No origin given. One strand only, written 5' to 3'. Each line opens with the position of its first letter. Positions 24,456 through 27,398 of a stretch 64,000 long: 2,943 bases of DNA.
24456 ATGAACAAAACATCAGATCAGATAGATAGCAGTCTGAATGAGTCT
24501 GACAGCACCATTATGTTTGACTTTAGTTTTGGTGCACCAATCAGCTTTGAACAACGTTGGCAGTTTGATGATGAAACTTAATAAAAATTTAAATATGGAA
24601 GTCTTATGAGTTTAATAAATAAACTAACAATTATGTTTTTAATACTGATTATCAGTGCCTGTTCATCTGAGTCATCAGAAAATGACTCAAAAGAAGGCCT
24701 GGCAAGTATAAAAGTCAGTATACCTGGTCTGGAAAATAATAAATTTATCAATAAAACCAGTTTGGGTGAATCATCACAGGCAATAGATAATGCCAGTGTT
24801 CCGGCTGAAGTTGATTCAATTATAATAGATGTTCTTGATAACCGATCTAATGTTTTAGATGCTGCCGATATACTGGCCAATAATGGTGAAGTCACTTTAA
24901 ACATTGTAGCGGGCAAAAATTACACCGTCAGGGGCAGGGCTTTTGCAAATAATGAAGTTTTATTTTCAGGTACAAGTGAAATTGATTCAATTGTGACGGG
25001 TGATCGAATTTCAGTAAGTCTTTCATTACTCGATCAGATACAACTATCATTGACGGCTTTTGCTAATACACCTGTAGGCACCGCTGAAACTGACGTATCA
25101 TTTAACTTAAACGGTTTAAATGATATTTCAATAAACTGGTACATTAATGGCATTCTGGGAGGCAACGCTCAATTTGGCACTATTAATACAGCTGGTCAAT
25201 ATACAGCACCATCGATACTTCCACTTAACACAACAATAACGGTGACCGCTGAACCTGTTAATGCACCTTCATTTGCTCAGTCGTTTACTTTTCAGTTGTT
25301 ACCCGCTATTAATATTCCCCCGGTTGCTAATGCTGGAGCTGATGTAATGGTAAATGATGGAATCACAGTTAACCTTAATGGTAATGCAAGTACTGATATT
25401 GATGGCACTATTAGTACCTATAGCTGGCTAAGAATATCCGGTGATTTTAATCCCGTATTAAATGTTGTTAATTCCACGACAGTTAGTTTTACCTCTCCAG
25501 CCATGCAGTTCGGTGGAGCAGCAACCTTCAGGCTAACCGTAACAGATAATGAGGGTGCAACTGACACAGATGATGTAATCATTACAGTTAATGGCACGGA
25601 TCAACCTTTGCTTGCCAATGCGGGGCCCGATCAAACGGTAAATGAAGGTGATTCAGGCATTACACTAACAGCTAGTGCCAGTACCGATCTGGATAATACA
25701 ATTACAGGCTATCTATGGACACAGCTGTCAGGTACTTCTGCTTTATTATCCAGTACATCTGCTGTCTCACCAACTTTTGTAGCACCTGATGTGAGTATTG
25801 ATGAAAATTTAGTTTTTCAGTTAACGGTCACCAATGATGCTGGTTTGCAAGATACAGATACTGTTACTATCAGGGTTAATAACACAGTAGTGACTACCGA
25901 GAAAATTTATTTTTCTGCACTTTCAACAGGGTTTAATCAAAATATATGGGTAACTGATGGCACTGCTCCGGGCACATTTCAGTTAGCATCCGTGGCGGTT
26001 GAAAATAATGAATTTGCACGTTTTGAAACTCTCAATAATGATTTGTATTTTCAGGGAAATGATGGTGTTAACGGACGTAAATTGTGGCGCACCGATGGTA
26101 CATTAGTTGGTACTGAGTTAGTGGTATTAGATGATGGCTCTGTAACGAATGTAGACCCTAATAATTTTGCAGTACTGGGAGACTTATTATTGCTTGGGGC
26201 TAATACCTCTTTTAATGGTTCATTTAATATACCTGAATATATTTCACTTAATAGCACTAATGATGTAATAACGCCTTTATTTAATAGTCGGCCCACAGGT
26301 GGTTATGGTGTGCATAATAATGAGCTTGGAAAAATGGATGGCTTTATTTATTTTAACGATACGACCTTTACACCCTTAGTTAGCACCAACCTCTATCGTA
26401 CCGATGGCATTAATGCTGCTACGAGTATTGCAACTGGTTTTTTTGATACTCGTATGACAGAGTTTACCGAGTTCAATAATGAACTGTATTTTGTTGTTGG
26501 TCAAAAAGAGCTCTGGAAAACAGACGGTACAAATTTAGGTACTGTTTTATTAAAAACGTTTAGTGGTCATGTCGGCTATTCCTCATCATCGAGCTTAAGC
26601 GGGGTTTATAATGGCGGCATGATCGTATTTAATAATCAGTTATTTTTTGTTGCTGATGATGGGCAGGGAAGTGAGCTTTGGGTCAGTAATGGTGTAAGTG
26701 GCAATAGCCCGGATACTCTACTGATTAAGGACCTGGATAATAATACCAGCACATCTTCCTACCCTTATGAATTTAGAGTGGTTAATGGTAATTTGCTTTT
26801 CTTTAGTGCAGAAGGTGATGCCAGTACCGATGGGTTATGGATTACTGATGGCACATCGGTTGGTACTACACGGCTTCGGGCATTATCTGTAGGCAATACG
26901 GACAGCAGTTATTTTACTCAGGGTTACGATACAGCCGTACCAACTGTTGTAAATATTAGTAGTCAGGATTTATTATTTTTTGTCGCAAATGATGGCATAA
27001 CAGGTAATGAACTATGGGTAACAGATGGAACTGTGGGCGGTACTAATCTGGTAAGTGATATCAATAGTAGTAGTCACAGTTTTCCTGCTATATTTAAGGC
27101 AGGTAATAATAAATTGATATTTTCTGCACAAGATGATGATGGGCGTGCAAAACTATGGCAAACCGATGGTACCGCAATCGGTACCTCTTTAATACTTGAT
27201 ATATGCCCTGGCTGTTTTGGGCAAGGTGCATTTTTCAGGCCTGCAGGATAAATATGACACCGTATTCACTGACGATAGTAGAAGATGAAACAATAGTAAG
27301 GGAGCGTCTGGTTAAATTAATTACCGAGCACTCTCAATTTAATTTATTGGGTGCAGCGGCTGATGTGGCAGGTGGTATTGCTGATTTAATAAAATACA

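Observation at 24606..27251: Lipoprotein combining PKD-like domains with a C-terminal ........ repeat array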

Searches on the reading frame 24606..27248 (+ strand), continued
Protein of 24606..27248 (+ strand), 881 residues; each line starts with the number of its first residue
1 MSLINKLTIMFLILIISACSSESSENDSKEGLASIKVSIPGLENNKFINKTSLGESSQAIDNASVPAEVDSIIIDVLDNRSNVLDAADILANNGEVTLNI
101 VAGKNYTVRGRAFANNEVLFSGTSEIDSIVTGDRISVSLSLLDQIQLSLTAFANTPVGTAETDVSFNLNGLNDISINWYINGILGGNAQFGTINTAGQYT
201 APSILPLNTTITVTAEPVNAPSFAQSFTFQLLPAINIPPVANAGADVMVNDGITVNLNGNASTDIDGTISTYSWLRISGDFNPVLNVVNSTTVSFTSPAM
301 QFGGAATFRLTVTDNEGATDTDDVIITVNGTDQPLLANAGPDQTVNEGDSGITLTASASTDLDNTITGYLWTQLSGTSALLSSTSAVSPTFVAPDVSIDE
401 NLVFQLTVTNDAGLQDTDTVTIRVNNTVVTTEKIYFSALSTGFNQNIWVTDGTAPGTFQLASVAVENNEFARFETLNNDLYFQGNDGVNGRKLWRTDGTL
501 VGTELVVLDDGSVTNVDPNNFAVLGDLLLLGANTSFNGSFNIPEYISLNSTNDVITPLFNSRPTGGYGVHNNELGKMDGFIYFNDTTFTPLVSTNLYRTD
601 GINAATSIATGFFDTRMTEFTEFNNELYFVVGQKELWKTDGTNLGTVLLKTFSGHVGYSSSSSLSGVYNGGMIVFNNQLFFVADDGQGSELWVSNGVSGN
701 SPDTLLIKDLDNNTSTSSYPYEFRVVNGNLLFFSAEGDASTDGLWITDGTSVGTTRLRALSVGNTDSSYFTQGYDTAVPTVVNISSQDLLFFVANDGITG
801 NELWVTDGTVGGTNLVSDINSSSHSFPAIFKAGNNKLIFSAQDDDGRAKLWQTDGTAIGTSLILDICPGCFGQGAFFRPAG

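Call 83: find_encoding_contigs(protein=P0019, flank=10000, max_places=1)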
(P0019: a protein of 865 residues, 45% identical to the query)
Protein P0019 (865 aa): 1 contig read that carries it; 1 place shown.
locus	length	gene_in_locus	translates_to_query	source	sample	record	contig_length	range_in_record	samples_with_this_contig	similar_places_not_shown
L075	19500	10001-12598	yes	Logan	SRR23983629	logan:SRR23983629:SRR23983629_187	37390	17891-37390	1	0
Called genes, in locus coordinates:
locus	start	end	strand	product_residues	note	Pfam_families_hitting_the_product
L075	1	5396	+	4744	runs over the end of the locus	-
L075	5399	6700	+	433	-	PF00041:fn3 (faint), PF18370:RGI_lyase (faint), PF25833:Fn3_SaeA_3rd (faint)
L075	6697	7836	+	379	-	-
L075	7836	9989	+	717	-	-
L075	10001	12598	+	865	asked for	PF02010:REJ (faint), PF18911:PKD_4 (faint), PF22352:K319L-like_PKD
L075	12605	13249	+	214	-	PF00072:Response_reg, PF08281:Sigma70_r4_2 (weak), PF00196:GerE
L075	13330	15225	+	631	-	-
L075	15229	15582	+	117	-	PF00903:Glyoxalase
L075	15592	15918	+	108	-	PF00893:Multi_Drug_Res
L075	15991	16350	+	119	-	-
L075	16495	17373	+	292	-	-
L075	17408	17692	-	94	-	PF01381:HTH_3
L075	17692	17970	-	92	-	PF05015:HigB-like_toxin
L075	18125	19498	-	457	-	?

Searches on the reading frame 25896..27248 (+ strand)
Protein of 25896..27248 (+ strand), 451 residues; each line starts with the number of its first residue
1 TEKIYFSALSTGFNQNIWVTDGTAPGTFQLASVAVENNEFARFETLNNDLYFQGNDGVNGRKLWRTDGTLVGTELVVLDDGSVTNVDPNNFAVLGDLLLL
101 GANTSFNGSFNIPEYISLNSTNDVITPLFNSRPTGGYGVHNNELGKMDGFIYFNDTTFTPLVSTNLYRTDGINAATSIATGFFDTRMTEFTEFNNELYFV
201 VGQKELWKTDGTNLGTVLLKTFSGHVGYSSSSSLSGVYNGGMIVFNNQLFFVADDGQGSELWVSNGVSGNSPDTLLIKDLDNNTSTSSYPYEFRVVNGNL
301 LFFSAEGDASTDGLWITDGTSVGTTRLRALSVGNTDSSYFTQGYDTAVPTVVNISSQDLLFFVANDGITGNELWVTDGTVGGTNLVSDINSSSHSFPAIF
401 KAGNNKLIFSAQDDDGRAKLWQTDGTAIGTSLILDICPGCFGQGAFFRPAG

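Call 19: search_solved_structures(query=window:25896-27248:+, max_evalue=1, show_alignments=1)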
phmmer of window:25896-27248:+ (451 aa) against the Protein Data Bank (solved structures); distinct sequences matched with E-value up to 1: 1.
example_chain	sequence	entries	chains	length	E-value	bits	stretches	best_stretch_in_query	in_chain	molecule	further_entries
1bwu_D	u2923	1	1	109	0.43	13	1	228-283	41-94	PROTEIN (AGGLUTININ)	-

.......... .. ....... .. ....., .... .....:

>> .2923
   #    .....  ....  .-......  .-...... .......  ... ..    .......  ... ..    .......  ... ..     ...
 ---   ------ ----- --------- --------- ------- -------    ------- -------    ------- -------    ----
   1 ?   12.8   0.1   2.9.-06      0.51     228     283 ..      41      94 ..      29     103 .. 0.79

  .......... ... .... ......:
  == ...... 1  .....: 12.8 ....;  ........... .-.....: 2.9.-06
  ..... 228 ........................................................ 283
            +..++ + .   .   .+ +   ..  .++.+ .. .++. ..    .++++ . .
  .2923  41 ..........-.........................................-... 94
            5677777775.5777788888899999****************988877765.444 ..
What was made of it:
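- Tried and rejected: A single-sequence search found nothing (call 19).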

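Call 23: find_homologous_proteins(query=window:25896-27248:+, max_evalue=0.00001)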
Query window:25896-27248:+ (451 aa): 2288 proteins with E <= 0.00001 among 8000 candidates; the best 120 are listed.
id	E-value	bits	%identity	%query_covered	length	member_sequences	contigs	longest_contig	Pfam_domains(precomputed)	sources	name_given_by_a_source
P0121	1.8e-96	342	44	100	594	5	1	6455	PF22352.3,PF17963.8,PF18911.7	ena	-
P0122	1.4e-91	326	31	98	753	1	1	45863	PF13313.12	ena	-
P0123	1.0e-83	300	33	98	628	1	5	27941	PF00353.26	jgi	jgi:ELWxxDGT repeat protein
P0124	2.6e-83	299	30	96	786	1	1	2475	-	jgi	jgi:ELWxxDGT repeat protein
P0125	3.3e-81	292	30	97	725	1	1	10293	PF13360.14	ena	-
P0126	2.2e-79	286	32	88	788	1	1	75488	-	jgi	jgi:ELWxxDGT repeat protein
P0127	2.1e-76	276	32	97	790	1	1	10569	PF25852.1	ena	-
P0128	8.0e-74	268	28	96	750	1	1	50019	-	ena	-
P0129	8.3e-74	268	31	97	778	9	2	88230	PF19410.6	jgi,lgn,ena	-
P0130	1.2e-73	267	30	97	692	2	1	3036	PF19410.6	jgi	jgi:ELWxxDGT repeat protein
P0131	5.5e-73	265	30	97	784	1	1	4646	PF19410.6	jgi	jgi:ELWxxDGT repeat protein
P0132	3.9e-72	262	32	97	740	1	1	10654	PF13360.14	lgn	-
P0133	2.4e-71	260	29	93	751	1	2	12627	PF13360.14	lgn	-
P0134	2.9e-71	259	33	90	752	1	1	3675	-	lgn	-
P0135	2.5e-70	256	30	86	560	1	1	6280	PF23727.2,PF18962.8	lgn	-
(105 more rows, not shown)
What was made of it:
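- Extracellular use of the module: among 120 listed ELW-domain homologs, 41 carry a T9SS C-terminal sorting domain and 17 carry RTX repeats (call 23, hand count). ELW modules elsewhere are fused to extracellular export signals (T9SS CTD, RTX; call 23).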

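Call 47: search_solved_structures(query=A5, max_evalue=1, show_alignments=2)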
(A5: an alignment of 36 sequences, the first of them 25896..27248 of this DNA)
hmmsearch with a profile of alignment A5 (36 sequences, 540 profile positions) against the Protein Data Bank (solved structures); distinct sequences matched with E-value up to 1: 8.
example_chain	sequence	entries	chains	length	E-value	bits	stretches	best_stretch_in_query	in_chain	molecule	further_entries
8glj_D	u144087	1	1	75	1.3e-06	30.6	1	467-538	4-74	Por secretion system C-terminal sorting domain-containing protein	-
7pzj_A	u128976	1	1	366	4.5e-06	28.8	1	427-530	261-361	Lipase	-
8glk_D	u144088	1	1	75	1.9e-05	26.7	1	468-537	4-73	Endonuclease I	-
8h97_A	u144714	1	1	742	0.0014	20.6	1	454-537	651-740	Beta-agarase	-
5jvk_A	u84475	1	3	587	0.0019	20.1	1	457-538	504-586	Uncharacterized protein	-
6uxd_A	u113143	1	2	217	0.3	12.9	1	97-325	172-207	CT021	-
5yp1_A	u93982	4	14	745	0.57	11.9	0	251-274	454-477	Dipeptidyl aminopeptidase 4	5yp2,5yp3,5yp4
8qb1_A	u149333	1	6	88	0.81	11.4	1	468-538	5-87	Mirolase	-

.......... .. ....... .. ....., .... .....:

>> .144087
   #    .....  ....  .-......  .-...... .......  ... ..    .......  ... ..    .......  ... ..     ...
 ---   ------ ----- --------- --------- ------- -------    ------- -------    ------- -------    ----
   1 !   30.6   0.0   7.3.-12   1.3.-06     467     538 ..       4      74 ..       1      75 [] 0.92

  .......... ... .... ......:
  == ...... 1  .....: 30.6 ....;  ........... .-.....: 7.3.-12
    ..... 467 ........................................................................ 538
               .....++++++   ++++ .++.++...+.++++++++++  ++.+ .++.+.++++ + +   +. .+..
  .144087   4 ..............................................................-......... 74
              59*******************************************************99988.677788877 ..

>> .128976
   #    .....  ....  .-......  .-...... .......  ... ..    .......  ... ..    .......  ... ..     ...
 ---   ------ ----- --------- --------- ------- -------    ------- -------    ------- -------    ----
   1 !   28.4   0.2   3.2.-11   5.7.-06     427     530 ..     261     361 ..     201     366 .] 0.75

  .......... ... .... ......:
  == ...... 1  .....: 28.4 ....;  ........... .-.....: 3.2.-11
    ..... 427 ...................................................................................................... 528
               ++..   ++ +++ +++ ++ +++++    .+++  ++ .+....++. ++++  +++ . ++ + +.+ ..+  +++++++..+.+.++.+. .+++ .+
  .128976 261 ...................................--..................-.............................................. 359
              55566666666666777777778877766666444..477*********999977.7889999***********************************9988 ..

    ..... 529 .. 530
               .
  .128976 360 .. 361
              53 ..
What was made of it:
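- Tried and rejected: A profile search hit only the T9SS sorting domain carried by some alignment members, not the repeats (call 47).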
